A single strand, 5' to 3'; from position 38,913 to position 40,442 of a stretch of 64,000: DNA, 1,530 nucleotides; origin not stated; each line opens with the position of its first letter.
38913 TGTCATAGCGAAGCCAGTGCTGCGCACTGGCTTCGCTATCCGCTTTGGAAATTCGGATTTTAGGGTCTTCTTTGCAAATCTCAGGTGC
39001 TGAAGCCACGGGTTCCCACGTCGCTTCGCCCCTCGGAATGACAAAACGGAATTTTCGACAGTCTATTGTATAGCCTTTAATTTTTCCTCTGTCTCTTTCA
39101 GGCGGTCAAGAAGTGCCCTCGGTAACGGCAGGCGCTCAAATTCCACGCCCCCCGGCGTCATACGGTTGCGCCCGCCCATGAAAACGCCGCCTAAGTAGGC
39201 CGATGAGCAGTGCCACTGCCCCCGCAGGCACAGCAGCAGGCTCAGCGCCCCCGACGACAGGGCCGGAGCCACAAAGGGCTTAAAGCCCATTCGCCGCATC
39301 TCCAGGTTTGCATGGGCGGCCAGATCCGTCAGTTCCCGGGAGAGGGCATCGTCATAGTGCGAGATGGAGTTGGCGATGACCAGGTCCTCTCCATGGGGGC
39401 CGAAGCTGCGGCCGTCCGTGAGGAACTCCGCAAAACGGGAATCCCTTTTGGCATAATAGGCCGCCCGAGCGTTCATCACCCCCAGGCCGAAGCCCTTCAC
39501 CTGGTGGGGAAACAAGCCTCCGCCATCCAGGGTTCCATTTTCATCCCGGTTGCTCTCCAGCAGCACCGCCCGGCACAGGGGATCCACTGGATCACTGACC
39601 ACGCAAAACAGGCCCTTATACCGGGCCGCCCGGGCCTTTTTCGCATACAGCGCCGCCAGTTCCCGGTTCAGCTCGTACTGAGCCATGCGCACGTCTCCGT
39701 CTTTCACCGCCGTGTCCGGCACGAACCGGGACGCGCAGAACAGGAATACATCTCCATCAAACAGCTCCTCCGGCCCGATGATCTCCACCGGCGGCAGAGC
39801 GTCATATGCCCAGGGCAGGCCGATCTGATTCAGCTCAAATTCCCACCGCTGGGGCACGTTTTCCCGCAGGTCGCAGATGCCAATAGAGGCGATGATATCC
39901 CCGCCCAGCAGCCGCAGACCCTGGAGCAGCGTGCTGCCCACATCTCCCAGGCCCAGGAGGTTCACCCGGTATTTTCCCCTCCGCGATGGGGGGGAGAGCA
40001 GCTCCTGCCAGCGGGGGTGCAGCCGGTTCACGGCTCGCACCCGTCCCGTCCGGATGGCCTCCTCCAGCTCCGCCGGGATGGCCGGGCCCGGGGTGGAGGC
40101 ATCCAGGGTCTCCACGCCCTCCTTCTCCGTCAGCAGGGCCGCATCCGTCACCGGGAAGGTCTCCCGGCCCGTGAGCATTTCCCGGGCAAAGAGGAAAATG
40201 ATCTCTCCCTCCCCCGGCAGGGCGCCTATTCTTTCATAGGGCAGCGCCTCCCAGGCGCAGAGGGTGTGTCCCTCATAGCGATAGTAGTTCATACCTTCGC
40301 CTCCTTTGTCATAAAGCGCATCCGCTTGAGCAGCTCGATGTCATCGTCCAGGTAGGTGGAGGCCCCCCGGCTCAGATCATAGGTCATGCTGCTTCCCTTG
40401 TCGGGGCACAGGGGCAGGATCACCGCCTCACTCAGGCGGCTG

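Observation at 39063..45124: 1589-aa HD / NadD-like / PRTase multidomain enzyme translationally coupled to an extended LDH-like dehydrogenase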

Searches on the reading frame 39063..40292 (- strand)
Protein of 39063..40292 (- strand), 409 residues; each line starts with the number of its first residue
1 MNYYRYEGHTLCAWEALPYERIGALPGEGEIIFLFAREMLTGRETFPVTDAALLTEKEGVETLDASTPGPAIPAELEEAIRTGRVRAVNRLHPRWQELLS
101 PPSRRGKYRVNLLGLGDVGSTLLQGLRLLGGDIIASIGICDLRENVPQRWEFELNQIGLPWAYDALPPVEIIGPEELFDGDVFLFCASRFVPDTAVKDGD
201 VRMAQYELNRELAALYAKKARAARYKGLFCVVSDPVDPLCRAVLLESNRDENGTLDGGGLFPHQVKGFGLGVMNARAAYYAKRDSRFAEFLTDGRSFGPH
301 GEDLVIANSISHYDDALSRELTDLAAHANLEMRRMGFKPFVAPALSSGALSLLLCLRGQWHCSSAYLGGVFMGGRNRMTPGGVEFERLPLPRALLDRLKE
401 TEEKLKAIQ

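Call 5: search_protein_families(library=pfam, proteins=[window:39063-40292:-], max_evalue=1)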
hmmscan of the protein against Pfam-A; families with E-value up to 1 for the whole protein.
window:39063-40292:- (409 aa): 1 family
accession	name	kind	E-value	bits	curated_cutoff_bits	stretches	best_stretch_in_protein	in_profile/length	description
PF00056.29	Ldh_1_N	-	0.047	14.2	27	1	109-251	2-136/141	lactate/malate dehydrogenase, NAD binding domain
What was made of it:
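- On LDH/MDH family (partner): Pfam Ldh_1_N scores only 14 bits against a cut-off of 27 (call 5).
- Closest known: L-lactate/malate dehydrogenase family. Different: Pfam scores 14 bits against a cut-off of 27 (call 5).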

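Call 6: search_protein_families(library=ncbifam, proteins=[window:39063-40292:-], max_evalue=1)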
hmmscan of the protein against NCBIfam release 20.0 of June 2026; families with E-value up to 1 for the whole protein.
window:39063-40292:- (409 aa): 2 families
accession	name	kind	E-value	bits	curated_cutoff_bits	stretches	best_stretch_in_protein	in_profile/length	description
TIGR01771.1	L-LDH-NAD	equivalog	0.075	12.4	303.55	1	113-253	2-133/299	L-lactate dehydrogenase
NF000824.0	PRK00066.1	subfamily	0.082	12.2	339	1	106-247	5-137/316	L-lactate dehydrogenase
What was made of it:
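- NadD equivalog scores are far below their cut-offs (call 6), so the acceptor need not be a pyridine mononucleotide.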

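Call 10: search_solved_structures(query=window:39063-40292:-, max_evalue=1, show_alignments=1)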
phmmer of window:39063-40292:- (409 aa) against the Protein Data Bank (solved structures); distinct sequences matched with E-value up to 1: 6.
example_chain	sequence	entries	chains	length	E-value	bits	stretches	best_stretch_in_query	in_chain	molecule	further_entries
3d0o_A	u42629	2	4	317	0.2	14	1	109-248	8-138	L-lactate dehydrogenase 1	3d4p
3pqd_A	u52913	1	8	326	0.31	13.3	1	109-244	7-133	L-lactate dehydrogenase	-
3pqe_A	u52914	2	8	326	0.33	13.2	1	109-244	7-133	L-lactate dehydrogenase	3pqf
3h3j_A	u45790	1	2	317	0.64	12.3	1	109-248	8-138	L-lactate dehydrogenase 1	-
1ldn_A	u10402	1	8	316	0.96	11.7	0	106-245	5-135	L-LACTATE DEHYDROGENASE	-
1ldb_A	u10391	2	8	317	0.97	11.7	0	106-245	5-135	APO-L-LACTATE DEHYDROGENASE | L-LACTATE DEHYDROGENASE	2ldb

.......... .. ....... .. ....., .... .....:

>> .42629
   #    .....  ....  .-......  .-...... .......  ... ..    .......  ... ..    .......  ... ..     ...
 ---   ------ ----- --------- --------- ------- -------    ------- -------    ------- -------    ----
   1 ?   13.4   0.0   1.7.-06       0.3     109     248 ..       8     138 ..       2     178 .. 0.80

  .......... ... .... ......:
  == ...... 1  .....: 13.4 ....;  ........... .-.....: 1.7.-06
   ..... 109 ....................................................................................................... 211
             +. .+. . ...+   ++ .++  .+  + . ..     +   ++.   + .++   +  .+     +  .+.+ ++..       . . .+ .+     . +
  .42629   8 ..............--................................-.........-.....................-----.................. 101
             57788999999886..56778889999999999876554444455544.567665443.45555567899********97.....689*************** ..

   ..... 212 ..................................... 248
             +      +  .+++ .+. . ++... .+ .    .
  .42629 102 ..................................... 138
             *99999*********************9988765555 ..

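Call 45: search_solved_structures(query=A3, max_evalue=0.01, show_alignments=2)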
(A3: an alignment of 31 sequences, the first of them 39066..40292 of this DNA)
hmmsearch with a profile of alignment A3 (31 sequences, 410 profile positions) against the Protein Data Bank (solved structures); distinct sequences matched with E-value up to 0.01: 17.
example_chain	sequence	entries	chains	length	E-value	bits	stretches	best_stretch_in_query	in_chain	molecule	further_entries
4q3n_A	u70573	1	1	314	5.5e-06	28.8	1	196-254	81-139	MGS-M5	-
4m1q_A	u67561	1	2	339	6.9e-06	28.5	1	102-250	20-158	L-lactate dehydrogenase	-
3d0o_A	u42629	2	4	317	7e-06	28.5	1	108-250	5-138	L-lactate dehydrogenase 1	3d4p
3h3j_A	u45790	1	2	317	1e-05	27.9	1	108-250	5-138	L-lactate dehydrogenase 1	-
9dq7_P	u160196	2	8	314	1.8e-05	27.1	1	109-250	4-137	L-lactate dehydrogenase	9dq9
6j9s_A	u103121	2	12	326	8.1e-05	25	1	106-250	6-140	L-lactate dehydrogenase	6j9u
2zqy_A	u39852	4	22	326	9.4e-05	24.8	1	106-250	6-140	L-lactate dehydrogenase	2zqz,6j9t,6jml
4lmr_A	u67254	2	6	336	0.00028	23.2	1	103-253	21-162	L-lactate dehydrogenase 1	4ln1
9end_A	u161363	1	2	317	0.00035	22.9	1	114-251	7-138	Malate dehydrogenase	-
8rs5_A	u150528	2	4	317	0.00038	22.8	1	114-251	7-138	Malate dehydrogenase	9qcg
3wsv_A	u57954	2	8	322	0.00044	22.5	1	109-250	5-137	L-lactate dehydrogenase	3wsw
8rwl_A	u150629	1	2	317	0.00047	22.5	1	114-251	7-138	Malate dehydrogenase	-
2x0i_A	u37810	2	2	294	0.00058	22.2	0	136-408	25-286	MALATE DEHYDROGENASE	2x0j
1ldn_A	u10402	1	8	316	0.0022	20.3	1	107-249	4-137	L-LACTATE DEHYDROGENASE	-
1ldb_A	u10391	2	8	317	0.0022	20.2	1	107-249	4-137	APO-L-LACTATE DEHYDROGENASE | L-LACTATE DEHYDROGENASE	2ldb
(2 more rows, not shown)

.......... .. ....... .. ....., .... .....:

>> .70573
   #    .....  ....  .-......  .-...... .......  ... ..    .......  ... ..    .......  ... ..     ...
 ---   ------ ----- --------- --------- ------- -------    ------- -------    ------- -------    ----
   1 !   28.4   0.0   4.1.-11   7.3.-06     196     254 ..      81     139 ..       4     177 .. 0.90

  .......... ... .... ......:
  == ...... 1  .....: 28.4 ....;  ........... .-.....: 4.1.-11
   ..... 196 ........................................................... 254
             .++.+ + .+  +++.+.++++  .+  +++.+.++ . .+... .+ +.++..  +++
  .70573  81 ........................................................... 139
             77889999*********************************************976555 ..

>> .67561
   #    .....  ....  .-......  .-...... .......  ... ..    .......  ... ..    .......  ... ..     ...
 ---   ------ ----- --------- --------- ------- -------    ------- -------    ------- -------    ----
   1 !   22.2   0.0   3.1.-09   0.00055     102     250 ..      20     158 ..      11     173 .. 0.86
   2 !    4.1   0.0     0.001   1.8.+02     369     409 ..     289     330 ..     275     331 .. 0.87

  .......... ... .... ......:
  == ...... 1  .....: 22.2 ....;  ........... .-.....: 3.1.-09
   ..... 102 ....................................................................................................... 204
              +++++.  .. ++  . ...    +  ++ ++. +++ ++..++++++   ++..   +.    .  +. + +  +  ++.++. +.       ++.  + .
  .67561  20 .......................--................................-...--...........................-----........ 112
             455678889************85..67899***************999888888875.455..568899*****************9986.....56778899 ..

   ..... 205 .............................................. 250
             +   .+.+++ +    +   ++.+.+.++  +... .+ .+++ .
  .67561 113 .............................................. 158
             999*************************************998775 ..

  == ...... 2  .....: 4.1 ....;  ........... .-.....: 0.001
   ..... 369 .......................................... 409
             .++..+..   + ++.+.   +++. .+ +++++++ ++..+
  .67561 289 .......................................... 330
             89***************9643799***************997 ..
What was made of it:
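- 39063..40292 (-): Gene for the 409-aa LDH/MDH-like Rossmann protein, overlapping the upstream stop by ATGA. The ortholog profile hits L-LDH and MDH structures at E 5e-6 to 1e-3 (call 45).
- On LDH/MDH family (partner): The profile hits LDH and MDH structures at E 5e-6 (call 45).
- Checked: The LDH-like core starts at about aa 107 (calls 5, 45).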

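Call 54: search_protein_families(library=padloc, proteins=[window:39063-40292:-], max_evalue=0.01)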
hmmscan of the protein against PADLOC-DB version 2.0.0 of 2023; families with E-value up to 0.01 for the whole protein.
window:39063-40292:- (409 aa): 0 families

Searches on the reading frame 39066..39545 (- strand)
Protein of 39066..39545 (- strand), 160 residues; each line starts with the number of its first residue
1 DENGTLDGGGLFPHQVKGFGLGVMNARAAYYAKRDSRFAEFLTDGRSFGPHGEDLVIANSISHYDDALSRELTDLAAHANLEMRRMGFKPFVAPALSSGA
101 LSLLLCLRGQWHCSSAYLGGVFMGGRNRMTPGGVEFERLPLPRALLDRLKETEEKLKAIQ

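Call 72: search_protein_families(library=pfam, proteins=[window:39066-39545:-], max_evalue=5)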
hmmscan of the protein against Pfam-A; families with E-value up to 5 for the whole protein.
window:39066-39545:- (160 aa): 0 families
